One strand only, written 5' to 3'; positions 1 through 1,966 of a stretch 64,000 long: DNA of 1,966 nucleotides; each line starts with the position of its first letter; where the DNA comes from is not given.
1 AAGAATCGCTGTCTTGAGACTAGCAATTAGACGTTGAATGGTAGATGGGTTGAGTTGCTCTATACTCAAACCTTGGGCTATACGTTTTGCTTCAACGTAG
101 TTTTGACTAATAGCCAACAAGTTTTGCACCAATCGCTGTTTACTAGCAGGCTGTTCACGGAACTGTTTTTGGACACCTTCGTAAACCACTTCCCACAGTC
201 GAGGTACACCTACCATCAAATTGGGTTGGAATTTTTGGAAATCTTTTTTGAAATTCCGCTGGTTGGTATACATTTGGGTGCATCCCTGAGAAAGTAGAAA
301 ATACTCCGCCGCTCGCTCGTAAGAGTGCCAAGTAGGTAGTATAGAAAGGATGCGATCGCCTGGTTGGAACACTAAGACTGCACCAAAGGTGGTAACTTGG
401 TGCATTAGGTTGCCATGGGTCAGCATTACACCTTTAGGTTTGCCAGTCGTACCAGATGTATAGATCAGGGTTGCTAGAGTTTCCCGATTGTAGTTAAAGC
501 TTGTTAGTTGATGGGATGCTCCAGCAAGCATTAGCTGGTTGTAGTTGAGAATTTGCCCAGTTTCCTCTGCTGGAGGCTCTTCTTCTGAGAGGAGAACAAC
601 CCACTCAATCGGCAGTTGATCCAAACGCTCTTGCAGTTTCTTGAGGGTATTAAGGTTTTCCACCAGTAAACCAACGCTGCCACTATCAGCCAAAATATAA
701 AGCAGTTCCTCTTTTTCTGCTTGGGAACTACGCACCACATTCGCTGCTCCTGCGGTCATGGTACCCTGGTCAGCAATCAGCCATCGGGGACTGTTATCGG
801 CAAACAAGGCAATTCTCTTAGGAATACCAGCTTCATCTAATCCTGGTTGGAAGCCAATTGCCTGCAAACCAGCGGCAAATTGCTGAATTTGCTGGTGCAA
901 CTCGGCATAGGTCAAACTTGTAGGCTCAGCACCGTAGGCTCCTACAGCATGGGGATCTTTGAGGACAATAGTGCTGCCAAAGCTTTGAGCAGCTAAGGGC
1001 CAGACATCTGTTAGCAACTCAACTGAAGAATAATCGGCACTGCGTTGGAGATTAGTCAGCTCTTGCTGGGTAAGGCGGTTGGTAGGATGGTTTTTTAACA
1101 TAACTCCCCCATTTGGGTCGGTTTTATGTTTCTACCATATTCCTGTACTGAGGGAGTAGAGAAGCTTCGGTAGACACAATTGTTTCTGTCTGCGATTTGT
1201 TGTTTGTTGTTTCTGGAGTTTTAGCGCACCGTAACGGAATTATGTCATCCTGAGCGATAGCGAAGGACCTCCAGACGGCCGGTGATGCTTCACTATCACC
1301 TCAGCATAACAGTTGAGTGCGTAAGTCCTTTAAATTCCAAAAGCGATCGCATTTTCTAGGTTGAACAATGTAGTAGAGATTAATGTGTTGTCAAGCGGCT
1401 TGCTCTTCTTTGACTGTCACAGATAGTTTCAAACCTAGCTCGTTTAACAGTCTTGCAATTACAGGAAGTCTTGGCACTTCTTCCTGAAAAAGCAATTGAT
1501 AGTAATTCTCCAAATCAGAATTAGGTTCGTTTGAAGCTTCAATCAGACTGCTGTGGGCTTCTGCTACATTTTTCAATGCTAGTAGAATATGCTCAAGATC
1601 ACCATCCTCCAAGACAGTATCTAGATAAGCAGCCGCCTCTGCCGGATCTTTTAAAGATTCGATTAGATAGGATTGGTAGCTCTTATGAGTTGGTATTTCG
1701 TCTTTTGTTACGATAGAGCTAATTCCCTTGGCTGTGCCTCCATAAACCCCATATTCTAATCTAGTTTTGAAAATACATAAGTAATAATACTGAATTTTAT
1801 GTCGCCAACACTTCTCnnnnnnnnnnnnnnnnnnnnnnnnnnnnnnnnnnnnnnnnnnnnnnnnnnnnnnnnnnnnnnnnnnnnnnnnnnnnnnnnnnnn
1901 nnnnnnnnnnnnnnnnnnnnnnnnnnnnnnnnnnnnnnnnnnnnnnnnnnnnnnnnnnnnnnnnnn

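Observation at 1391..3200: AT-rich insert encoding a DUF4041/T5orf172 protein next to a remnant of a toxin-antitoxin antidote gene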

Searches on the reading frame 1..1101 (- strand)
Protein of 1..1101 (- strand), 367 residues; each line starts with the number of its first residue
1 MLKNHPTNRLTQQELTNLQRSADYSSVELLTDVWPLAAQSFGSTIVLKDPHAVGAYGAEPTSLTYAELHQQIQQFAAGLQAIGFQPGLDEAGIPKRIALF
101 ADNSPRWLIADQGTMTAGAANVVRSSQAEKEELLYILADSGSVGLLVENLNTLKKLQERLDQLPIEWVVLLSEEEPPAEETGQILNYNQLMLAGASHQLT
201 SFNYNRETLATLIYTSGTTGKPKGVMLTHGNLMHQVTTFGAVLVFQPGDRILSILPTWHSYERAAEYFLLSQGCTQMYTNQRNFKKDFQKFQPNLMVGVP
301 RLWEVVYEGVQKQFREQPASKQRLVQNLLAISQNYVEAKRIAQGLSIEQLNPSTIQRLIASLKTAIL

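Call 13: find_related_loci(query=window:1-1101:-, collection=genome_contigs, flank=10000)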
Query seq(367 aa) (367 aa) in genome_contigs; peptide patterns used: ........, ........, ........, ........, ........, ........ (x = any residue, [..] = any of these).
599 stretches matched a pattern (row limit reached: there are more); 242 encode a relative of the query (tblastn E <= 1e-3); the best 80 are kept; 80 distinct loci.
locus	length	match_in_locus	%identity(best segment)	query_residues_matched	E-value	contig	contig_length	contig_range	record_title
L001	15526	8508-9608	70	1-367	4e-177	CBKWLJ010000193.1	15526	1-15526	MAG TPA_asm: uncultured bacterium isolate SRR29175779_binner123_Refined_1 genome assembly, contig: ERZ27337281.331, whol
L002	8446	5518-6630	69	1-367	9e-177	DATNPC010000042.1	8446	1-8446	MAG TPA_asm: Allocoleopsis sp. isolate SMAG_U16471 k141_1405723, whole genome shotgun sequence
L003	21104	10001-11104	67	1-367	6e-171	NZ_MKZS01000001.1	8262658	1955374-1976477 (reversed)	Moorena bouillonii PNG strain PNG5-198 Ga0081470_101, whole genome shotgun sequence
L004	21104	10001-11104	68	1-367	2e-170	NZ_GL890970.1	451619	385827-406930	Moorena producens 3L scf52117, whole genome shotgun sequence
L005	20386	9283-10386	67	1-367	1e-170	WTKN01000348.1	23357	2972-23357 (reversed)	MAG: Moorena sp. SS36440bin_2 NODE_124_length_23357_cov_32.293451, whole genome shotgun sequence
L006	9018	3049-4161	66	1-367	5e-165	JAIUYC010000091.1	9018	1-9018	MAG: Coleofasciculus sp. S288 contig-91_5190, whole genome shotgun sequence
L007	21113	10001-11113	65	1-367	4e-164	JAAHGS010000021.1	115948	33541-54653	MAG: Symploca sp. SIO2E9 2E9_NODE_21, whole genome shotgun sequence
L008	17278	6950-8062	66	1-367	1e-163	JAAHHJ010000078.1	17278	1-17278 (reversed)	MAG: Symploca sp. SIO3C6 3C6_NODE_78, whole genome shotgun sequence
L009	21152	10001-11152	63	1-367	1e-160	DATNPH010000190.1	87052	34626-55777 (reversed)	MAG TPA_asm: Coleofasciculaceae cyanobacterium isolate SMAG_U16476 k141_373921, whole genome shotgun sequence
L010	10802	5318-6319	64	22-367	3e-144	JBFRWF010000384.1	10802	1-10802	MAG: Xenococcaceae cyanobacterium isolate 08_in_wi_poop_bin.1 08InWiPooB1_c_000002516266, whole genome shotgun sequence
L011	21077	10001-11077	58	1-367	7e-143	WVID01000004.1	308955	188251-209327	Nostoc sp. B(2019) strain B NODE_4_length_308955_cov_48.322127, whole genome shotgun sequence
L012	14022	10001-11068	61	1-367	4e-142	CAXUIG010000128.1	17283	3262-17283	MAG TPA_asm: uncultured bacterium isolate public_SRR14722086_metawrap_bin.4 genome assembly, contig: public_SRR14722086_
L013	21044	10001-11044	59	8-367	6e-141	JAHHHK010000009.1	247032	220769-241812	MAG: Komarekiella atlantica HA4396-MV6 scaffold_91_c1, whole genome shotgun sequence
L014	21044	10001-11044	60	8-367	4e-141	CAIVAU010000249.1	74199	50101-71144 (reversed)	MAG: uncultured cyanobacterium isolate B12_bin-0982 genome assembly, contig: bin-0982:249/268, whole genome shotgun sequ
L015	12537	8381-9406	60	23-367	2e-140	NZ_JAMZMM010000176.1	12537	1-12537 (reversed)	Limnofasciculus baicalensis BBK-W-15 NODE_180_length_12537_cov_14.226406, whole genome shotgun sequence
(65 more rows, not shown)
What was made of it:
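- Tried and rejected: GTDB species-representative scan with the aas fragment (call 13).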

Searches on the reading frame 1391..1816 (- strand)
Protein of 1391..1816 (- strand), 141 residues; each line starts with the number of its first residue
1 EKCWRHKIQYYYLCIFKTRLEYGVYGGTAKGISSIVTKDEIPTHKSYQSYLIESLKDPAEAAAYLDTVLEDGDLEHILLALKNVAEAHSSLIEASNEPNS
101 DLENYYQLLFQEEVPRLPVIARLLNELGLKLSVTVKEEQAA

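Call 4: search_protein_families(library=pfam, proteins=[window:1391-1816:-], max_evalue=0.1)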
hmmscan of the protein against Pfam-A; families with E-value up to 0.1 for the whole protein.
window:1391-1816:- (141 aa): 1 family
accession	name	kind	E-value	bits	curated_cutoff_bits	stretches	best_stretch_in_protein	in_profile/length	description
PF21716.3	dnstrm_HI1420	-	6.4e-09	36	27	1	53-134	9-89/90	Probable addiction module antidote protein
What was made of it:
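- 1391..1696 (-): Full-length (101 codons) antidote gene of the PF21716/TIGR02684-like family. Its start codon is ATA (1694-1696) where homologues have ATG. It is probably a recent pseudogene or an orphan. Pfam 36 bits (call 4).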

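Call 6: search_protein_families(library=ncbifam, proteins=[window:1391-1816:-], max_evalue=0.1)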
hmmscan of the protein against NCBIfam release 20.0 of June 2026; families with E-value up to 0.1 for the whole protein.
window:1391-1816:- (141 aa): 1 family
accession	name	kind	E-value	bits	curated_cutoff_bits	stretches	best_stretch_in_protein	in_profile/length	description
TIGR02684.1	dnstrm_HI1420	hypoth_equivalog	2.9e-07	30.6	53.7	1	52-133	8-88/89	addiction module antidote protein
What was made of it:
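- On Type II TA, TIGR02683/TIGR02684 pair: PF21716 is above cutoff and TIGR02684 is below it (calls 4, 6).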

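Call 7: search_protein_families(library=padloc, proteins=[window:1391-1816:-], max_evalue=0.1)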
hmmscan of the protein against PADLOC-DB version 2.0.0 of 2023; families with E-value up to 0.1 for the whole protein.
window:1391-1816:- (141 aa): 0 families
